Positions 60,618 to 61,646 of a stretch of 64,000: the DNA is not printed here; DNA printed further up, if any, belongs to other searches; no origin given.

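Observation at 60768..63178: Two-gene FAD-dehydrogenase + alternative oxidase module, a minimal non-pumping O2-reducing chain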

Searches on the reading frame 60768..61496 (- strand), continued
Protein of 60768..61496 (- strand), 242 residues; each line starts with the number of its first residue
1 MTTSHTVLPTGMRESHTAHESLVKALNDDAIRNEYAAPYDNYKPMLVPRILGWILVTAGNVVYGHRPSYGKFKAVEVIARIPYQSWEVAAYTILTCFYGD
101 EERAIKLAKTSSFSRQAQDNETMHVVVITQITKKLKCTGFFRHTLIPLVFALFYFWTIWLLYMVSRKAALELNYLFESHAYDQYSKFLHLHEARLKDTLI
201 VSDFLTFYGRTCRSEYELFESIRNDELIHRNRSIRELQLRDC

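Call 25: predict_structure(alignment_id=A1)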
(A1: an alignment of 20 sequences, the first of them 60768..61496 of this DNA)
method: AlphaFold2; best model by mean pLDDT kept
length: 242 residues; sequences in the alignment: 20
mean_pLDDT: 83.2   pTM: 0.84
mean pLDDT of the five models: 83.2, 82.3, 81.8, 79.3, 78.2
residues with pLDDT >= 90: 100; 70-90: 107; 50-70: 21; < 50: 14
segments of 3 or more residues with pLDDT < 50: 1-13
pLDDT, mean of each block of 10 residues (from residue 1): 33 66 94 92 92 91 90 84 69 71 81 67 86 84 84 88 90 92 96 96 86 95 94 82 50
secondary structure, 60 per line:
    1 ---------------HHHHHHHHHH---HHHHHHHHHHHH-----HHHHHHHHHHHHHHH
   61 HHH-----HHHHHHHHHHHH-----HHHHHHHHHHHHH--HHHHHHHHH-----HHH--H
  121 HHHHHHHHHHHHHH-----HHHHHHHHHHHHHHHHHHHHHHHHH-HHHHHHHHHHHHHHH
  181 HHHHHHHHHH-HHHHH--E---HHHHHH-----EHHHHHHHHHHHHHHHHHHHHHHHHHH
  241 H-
elements in order: H16-25 H29-40 H46-63 H69-80 H86-98 H101-109 H120-134 H140-164 H166-190 H192-196 H203-208 H215-241
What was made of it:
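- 60768..61496 (-): Gene for a 242-aa PTOX-like member of the AOX/PTOX membrane-bound diiron-carboxylate oxidase family. The true start may instead be Met15 at nt 61454. AF2 model pLDDT 83 (call 25).
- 61305..61367 (-): Hydrophobic helix, aa 44-64 (Kyte-Doolittle about 1.45). It sits where the AOX membrane-binding helix alpha-1 lies. Model helix H46-63 (call 25).
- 61005..61064 (-): Strongly hydrophobic, aromatic-rich helix, aa 145-164 (Kyte-Doolittle 2.0). It sits where the AOX membrane-binding helix alpha-4 lies. Model helix H140-164 (call 25).
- On AOX/PTOX diiron-carboxylate oxidase family (Pfam PF01786): This rests on a predicted structure only. pLDDT is 83 (call 25).
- The AF2 model has pLDDT 83 and the AOX helix order (call 25).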

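Call 27: fold_search(model_id=the predicted structure, library=pdb)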
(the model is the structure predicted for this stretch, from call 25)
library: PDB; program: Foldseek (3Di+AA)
matches with E <= 10: 76; with E <= 0.001: 0
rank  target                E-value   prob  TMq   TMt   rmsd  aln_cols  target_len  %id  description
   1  3vva_A                2.7e-02  1.00  0.55  0.51   8.9       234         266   16  Crystal structure of cyanide-insensitive alternative oxidase from Trypanosoma brucei with ascofuranone derivative (released 2013-03-13)
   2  5zdp_D                3.9e-02  1.00  0.53  0.49   8.5       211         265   16  Crystal structure of cyanide-insensitive alternative oxidase from Trypanosoma brucei with ferulenol (released 2019-02-27)
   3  3vv9_B                4.1e-02  1.00  0.50  0.45  13.5       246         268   13  Crystal structure of cyanide-insensitive alternative oxidase from Trypanosoma brucei (released 2013-03-13)
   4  3vva_C                4.3e-02  1.00  0.55  0.51   8.4       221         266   13  Crystal structure of cyanide-insensitive alternative oxidase from Trypanosoma brucei with ascofuranone derivative (released 2013-03-13)
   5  3w54_D                8.2e-02  0.99  0.45  0.42  13.6       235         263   12  Crystal structure of cyanide-insensitive alternative oxidase from Trypanosoma brucei with colletochlorin B (released 2013-03-13)
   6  9kun_B                8.6e-02  1.00  0.56  0.51   8.2       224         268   16  Crystal structure of ligand-free trypanosome alternative oxidase (released 2025-09-10)
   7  3w54_A                1.1e-01  1.00  0.56  0.52   8.7       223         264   15  Crystal structure of cyanide-insensitive alternative oxidase from Trypanosoma brucei with colletochlorin B (released 2013-03-13)
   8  3vv9_A                1.3e-01  0.99  0.44  0.40   8.8       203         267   17  Crystal structure of cyanide-insensitive alternative oxidase from Trypanosoma brucei (released 2013-03-13)
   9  9kun_D                1.4e-01  1.00  0.61  0.55   8.0       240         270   15  Crystal structure of ligand-free trypanosome alternative oxidase (released 2025-09-10)
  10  9m2a_D                1.4e-01  1.00  0.53  0.48   8.3       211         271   16  The crystal structure of the trypanosome alternative oxidase complexed with a trypanocidal phosphonium derivative (com (released 2025-09-10)
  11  3vv9_C                1.4e-01  0.99  0.51  0.47   9.4       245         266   16  Crystal structure of cyanide-insensitive alternative oxidase from Trypanosoma brucei (released 2013-03-13)
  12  9m2a_A                1.4e-01  0.99  0.50  0.46  13.5       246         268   13  The crystal structure of the trypanosome alternative oxidase complexed with a trypanocidal phosphonium derivative (com (released 2025-09-10)
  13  9m2a_C                2.6e-01  0.99  0.51  0.46   9.3       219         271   15  The crystal structure of the trypanosome alternative oxidase complexed with a trypanocidal phosphonium derivative (com (released 2025-09-10)
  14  7xsj_B                1.2e+00  0.08  0.17  0.18  19.1       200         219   14  The structure of the Mint1/Munc18-1/syntaxin-1 complex (released 2022-11-16)
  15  5f3p_A                1.6e+00  0.07  0.18  0.21  17.3       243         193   11  Crystal structure of a noncanonical Dicer protein from Entamoeba histolytica (released 2017-02-08)
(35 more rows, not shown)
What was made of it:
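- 60768..61496 (-): Foldseek top 13 solved hits are TAO (call 27).
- Foldseek gives TAO chains as the top 13 solved hits (call 27).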

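Call 35: search_protein_representatives(protein=window:60768-61496:-)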
Query: 242 residues. Proteins with E-value up to 0.001 (for the whole library): 223; up to 1e-10: 60; up to 1e-30: 13. The best 150 are listed.
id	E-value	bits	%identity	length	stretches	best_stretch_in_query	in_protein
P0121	1.0e-74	267.4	56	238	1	16-238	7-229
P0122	2.0e-63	230.4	47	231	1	18-238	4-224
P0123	3.4e-60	219.9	60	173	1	77-240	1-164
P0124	6.4e-53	196.1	46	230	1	17-238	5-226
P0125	3.0e-49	184.1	44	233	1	19-234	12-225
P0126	1.1e-48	182.3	48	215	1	41-237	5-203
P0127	3.5e-48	180.6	43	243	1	47-237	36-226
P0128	1.3e-46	175.4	61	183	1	18-155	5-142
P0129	1.9e-42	161.8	53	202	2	26-98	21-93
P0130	2.4e-41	158.2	45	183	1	61-237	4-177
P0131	2.6e-34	135.2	45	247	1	15-157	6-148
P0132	1.3e-32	129.6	68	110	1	59-160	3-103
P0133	7.1e-31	123.9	50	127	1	117-238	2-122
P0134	3.1e-28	115.3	54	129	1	14-116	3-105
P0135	4.4e-22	95.1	71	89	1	100-165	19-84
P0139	1.5e-20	90.2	34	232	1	59-237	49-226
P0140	9.9e-20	87.5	33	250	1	57-236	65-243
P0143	1.3e-17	80.6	33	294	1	44-236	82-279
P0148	4.7e-16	75.4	29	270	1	56-238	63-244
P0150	6.4e-16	75.0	34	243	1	31-235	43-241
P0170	6.2e-12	61.9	31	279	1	44-234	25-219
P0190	2.6e-09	53.3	33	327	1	61-229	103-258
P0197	6.8e-09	52.0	33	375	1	63-201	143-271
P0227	8.6e-07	45.1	26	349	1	62-224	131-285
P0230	1.0e-06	44.8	30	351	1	62-206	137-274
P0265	8.3e-06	41.9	33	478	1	61-197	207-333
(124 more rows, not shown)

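Call 36: list_cluster_members(proteins=[P0121, P0139, P0140, P0143, P0150, P0190, P0197, P0227, P0230, P0265])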
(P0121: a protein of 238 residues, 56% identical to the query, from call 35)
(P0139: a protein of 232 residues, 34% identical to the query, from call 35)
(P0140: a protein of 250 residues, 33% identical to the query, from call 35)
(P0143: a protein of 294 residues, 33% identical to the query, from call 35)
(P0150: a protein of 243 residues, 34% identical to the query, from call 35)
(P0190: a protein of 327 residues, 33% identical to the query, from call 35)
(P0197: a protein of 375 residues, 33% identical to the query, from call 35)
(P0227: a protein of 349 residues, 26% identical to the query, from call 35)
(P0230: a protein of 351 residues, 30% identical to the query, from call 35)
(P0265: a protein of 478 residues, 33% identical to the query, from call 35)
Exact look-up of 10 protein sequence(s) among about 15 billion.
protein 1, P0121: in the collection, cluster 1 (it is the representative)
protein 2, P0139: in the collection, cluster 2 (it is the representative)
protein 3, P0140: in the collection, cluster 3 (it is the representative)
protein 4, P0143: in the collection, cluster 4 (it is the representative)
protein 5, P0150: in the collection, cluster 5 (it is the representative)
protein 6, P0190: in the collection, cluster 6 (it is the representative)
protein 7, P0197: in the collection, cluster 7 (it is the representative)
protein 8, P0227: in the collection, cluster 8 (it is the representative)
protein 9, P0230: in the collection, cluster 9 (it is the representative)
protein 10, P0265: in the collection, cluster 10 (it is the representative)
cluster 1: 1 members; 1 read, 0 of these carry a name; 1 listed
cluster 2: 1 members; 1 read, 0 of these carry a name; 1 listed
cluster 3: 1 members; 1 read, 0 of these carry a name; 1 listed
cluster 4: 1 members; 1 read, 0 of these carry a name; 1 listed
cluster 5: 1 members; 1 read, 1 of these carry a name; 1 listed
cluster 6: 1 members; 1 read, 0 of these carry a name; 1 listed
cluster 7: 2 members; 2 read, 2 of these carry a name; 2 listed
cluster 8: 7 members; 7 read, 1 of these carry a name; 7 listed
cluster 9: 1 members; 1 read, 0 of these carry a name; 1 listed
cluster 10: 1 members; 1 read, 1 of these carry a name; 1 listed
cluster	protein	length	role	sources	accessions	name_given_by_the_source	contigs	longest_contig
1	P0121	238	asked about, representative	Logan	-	-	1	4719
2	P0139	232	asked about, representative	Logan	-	-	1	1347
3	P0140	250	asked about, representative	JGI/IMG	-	-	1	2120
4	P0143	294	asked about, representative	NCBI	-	-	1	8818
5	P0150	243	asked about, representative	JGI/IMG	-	hypothetical protein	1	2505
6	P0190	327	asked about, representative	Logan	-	-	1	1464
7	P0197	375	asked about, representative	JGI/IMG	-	ubiquinol oxidase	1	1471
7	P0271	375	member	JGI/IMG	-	ubiquinol oxidase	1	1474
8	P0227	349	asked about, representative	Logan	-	-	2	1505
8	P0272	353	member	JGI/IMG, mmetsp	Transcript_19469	Transcript_19469/g.40098 ORF Transcript_19469/g.40098 Transcript_19469/m.40098 ...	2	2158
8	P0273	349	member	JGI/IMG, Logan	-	-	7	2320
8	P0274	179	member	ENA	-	-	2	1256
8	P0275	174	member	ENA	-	-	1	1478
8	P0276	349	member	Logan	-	-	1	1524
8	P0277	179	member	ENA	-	-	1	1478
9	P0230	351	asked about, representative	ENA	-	-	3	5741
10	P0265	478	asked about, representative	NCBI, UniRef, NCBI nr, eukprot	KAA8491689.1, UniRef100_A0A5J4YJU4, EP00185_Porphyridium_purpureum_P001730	Ubiquinol oxidase 4, chloroplastic/chromoplastic [Porphyridium purpureum] | Ubiquinol oxidase 4, chloroplastic/chromoplastic n=1 Tax=Porphyridium purpureum ... | POR5598..scf246_12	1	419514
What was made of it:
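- On PTOX (plastoquinol terminal oxidase): A Porphyridium protein named as chloroplastic ubiquinol oxidase 4 is among the hits (calls 35, 36).
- Closest known: Plastid/plastoquinol terminal oxidase. Same: PTOX-type sequences are the nearest distant relatives (calls 35, 36).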

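Call 42: search_solved_structures(query=A2, max_evalue=1, show_alignments=1)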
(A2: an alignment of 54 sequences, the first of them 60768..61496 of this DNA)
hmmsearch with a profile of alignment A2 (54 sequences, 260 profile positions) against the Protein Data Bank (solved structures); distinct sequences matched with E-value up to 1: 5.
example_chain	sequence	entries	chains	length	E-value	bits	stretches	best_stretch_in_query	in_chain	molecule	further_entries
9m2a_A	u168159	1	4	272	9.1e-13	51.4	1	59-234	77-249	Alternative oxidase, mitochondrial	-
9kun_A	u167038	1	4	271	1.2e-12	51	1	59-234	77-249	Alternative oxidase, mitochondrial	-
3vv9_A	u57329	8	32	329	1.2e-12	51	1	59-238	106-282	Alternative oxidase, mitochondrial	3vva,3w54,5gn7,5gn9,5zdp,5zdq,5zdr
9k8e_A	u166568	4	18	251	0.18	14.4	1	210-248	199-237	Cage-t32-Zn1-HEHE-35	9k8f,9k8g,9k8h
9e6q_AR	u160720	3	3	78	0.29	13.7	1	58-128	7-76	Large ribosomal subunit protein eL20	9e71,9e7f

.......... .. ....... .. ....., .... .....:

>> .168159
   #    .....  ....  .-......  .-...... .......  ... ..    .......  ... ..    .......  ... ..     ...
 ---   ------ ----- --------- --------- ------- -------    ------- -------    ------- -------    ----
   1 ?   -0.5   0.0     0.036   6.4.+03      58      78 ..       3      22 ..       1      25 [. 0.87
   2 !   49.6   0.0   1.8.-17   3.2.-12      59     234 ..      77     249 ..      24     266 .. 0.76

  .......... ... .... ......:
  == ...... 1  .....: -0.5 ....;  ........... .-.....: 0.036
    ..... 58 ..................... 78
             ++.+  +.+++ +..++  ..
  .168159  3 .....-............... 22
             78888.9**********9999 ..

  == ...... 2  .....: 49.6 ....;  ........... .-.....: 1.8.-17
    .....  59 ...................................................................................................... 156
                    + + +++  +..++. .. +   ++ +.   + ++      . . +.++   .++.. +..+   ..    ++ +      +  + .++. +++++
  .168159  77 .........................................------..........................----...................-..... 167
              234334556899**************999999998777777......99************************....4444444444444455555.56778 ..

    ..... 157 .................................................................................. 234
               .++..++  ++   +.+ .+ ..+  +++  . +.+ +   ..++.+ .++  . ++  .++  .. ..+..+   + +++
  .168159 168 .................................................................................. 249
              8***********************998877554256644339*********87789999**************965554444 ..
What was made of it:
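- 61248..61274 (-): Motif 1, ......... (aa 75-83). Iron ligand E76, equivalent to TAO E123. The ARxPY form is PTOX-type. It aligns to TAO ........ (call 42).
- Closest known: Mitochondrial/proteobacterial alternative oxidase. Same: Ligands and Tyr220 align one to one (call 42).
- Checked: A profile of this clade plus PTOX-type relatives hits Trypanosoma AOX at E = 1e-12 and aligns every ligand (call 42).
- The combined profile hits TAO at E = 1e-12 (call 42).
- Tried and rejected: Adding PTOX-type relatives to the profile succeeded (call 42).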

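Call 43: search_dna_similar(query=window:60768-61496:-, collection=phages, mode=protein, max_evalue=1, max_rows=15)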
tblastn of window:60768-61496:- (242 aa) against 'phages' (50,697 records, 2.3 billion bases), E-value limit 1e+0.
Records with a match: 25; places in all: 25; records where one place covers at least 80% of the query: 0.
Best place of each record, by identity: <60% 25.
By first word of the organism name: Synechococcus 20; Cyanophage 5.
By host as written in the record: Synechococcus sp. 9; Parasynechococcus marenigrum WH 8102 4; Synechococcus sp. WH8109 3; Synechococcus sp. WH 7803 3; Synechococcus sp. WH7803 2; Synechococcus sp. CC9605 2; Synechococcus sp. WH6501 2.
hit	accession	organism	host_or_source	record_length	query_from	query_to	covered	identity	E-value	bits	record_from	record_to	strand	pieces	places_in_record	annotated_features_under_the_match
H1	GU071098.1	Synechococcus phage S-SSM7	Synechococcus sp. WH8109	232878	56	203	61%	30.3%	2e-1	39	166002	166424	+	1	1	plastoquinol terminal oxidase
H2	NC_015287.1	Synechococcus phage S-SSM7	Synechococcus sp. WH8109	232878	56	203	61%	30.3%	2e-1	39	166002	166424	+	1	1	plastoquinol terminal oxidase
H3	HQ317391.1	Cyanophage S-SSM6a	Synechococcus sp. WH8109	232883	56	203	61%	30.3%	2e-1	39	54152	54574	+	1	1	plastoquinol terminal oxidase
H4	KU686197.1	Synechococcus phage S-CAM3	Synechococcus sp.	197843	68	242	72%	23.6%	6e-1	37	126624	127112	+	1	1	plastoquinol terminal oxidase | hypothetical protein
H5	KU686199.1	Synechococcus phage S-CAM3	Synechococcus sp.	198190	68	242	72%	23.6%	6e-1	37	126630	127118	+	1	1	plastoquinol terminal oxidase | hypothetical protein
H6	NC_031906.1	Synechococcus phage S-CAM3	Synechococcus sp.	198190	68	242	72%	23.6%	6e-1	37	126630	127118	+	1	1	plastoquinol terminal oxidase | hypothetical protein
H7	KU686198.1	Synechococcus phage S-CAM3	Synechococcus sp.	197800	68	242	72%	23.6%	6e-1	37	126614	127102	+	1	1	plastoquinol terminal oxidase | hypothetical protein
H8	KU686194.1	Synechococcus phage S-CAM1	Synechococcus sp.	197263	54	203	62%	26.8%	2e-1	39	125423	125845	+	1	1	plastoquinol terminal oxidase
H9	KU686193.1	Synechococcus phage S-CAM1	Synechococcus sp.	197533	54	203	62%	26.8%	2e-1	39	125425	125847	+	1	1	plastoquinol terminal oxidase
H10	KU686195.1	Synechococcus phage S-CAM1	Synechococcus sp.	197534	54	203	62%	26.8%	2e-1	39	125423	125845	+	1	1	plastoquinol terminal oxidase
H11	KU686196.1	Synechococcus phage S-CAM1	Synechococcus sp.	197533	54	203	62%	26.8%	2e-1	39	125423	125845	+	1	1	plastoquinol terminal oxidase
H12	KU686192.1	Synechococcus phage S-CAM1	Synechococcus sp.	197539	54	203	62%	26.8%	2e-1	39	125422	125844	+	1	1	plastoquinol terminal oxidase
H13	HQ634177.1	Synechococcus phage S-CAM1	Synechococcus sp. WH7803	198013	54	203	62%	26.8%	2e-1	39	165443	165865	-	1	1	plastoquinol terminal oxidase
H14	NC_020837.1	Synechococcus phage S-CAM1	Synechococcus sp. WH7803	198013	54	203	62%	26.8%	2e-1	39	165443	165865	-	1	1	plastoquinol terminal oxidase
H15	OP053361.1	Cyanophage S-TIM61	Synechococcus sp. CC9605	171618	68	239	71%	22.6%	7e-1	37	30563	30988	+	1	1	PtoX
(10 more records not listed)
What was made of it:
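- The only phage hits are cyanophage PTOX genes (call 43).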

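Call 54: find_encoding_contigs(protein=P0143, flank=6000, max_places=2)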
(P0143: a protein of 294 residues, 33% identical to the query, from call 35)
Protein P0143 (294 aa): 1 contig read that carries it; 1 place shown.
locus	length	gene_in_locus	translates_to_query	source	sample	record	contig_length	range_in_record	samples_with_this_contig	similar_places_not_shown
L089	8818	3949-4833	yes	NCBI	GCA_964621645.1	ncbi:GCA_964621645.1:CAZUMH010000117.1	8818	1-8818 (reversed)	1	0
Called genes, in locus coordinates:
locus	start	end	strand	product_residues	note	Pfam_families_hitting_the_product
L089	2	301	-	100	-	?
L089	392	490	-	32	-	-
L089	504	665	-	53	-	PF00301:Rubredoxin, PF21349:RUBY_RBDX (faint)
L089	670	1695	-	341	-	PF02915:Rubrerythrin (weak), PF07228:SpoIIE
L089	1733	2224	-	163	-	PF09537:DUF2383 (faint), PF02915:Rubrerythrin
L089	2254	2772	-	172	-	PF09537:DUF2383 (faint), PF02915:Rubrerythrin, PF13668:Ferritin_2 (faint), PF07870:DUF1657 (weak)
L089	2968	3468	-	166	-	PF02915:Rubrerythrin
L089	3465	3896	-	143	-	PF01475:FUR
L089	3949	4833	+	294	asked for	PF01786:AOX (weak)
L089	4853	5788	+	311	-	PF01641:SelR, PF01625:PMSR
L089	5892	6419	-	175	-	PF24273:TRASH_HVO_1752_C (faint), PF04945:YHS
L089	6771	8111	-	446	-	PF00072:Response_reg, PF00158:Sigma54_activat, PF01078:Mg_chelatase (faint), PF14532:Sigma54_activ_2, PF07728:AAA_5 (weak), PF25601:AAA_lid_14, PF02954:HTH_8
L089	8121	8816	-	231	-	?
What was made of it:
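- A non-CPR homologue lies between a Fur/PerR-type regulator with rubrerythrins and rubredoxin on one side and MsrAB on the other (call 54).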

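Call 55: find_encoding_contigs(protein=P0014, flank=8000, max_places=1)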
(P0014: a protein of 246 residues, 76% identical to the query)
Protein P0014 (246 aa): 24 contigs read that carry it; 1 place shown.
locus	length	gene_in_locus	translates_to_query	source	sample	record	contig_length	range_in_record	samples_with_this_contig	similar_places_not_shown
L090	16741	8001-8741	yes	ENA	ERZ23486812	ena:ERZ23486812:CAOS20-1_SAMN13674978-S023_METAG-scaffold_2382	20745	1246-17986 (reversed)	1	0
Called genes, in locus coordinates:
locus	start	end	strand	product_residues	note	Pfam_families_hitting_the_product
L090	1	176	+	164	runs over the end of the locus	PF04542:Sigma70_r2, PF08281:Sigma70_r4_2, PF04545:Sigma70_r4 (weak)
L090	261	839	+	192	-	-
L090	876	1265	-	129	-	PF00856:SET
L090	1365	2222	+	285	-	PF02557:VanY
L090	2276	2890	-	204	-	-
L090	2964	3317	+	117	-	-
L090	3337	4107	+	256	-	PF02673:BacA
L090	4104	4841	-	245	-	PF01061:ABC2_membrane, PF12698:ABC2_membrane_3 (weak)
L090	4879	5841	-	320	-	PF00005:ABC_tran, PF13304:AAA_21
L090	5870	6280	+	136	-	PF04138:GtrA_DPMS_TM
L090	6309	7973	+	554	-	PF01565:FAD_binding_4, PF02913:FAD-oxidase_C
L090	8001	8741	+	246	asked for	PF01786:AOX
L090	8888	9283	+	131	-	PF00076:RRM_1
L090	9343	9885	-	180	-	-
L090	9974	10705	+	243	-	PF05175:MTS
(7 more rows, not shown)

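Call 56: find_encoding_contigs(protein=P0170, flank=6000, max_places=2)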
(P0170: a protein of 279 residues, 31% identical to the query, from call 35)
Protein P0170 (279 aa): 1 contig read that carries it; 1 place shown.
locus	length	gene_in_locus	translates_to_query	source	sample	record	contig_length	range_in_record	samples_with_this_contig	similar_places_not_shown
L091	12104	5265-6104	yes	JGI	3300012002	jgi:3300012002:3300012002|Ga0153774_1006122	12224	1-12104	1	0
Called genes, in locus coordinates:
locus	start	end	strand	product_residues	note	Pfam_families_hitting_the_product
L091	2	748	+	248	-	?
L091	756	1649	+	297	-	PF02153:PDH_N, PF20463:PDH_C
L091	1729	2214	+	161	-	PF02915:Rubrerythrin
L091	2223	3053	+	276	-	PF23023:Anti-Pycsar_Apyc1 (weak), PF12706:Lactamase_B_2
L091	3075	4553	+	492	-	PF00479:G6PD_N, PF02781:G6PD_C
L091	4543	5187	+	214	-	PF01182:Glucosamine_iso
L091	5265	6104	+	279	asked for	-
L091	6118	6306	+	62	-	-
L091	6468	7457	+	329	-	PF07228:SpoIIE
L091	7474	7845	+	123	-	-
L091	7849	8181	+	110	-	PF01740:STAS, PF13466:STAS_2 (weak)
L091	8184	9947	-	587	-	PF00664:ABC_membrane, PF00005:ABC_tran, PF02463:SMC_N (faint)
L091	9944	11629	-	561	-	PF00664:ABC_membrane, PF00005:ABC_tran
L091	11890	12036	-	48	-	-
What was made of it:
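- Closest known: AOX-like proteins of non-CPR bacteria. Different: They are encoded in oxidative-stress or NADPH-generating contexts: Fur/PerR, rubrerythrin, rubredoxin and MsrAB in one case, and rubrerythrin, G6PD and 6PGL in the other (calls 54, 56).
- Another lies beside rubrerythrin, G6PD and 6PGL (call 56).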
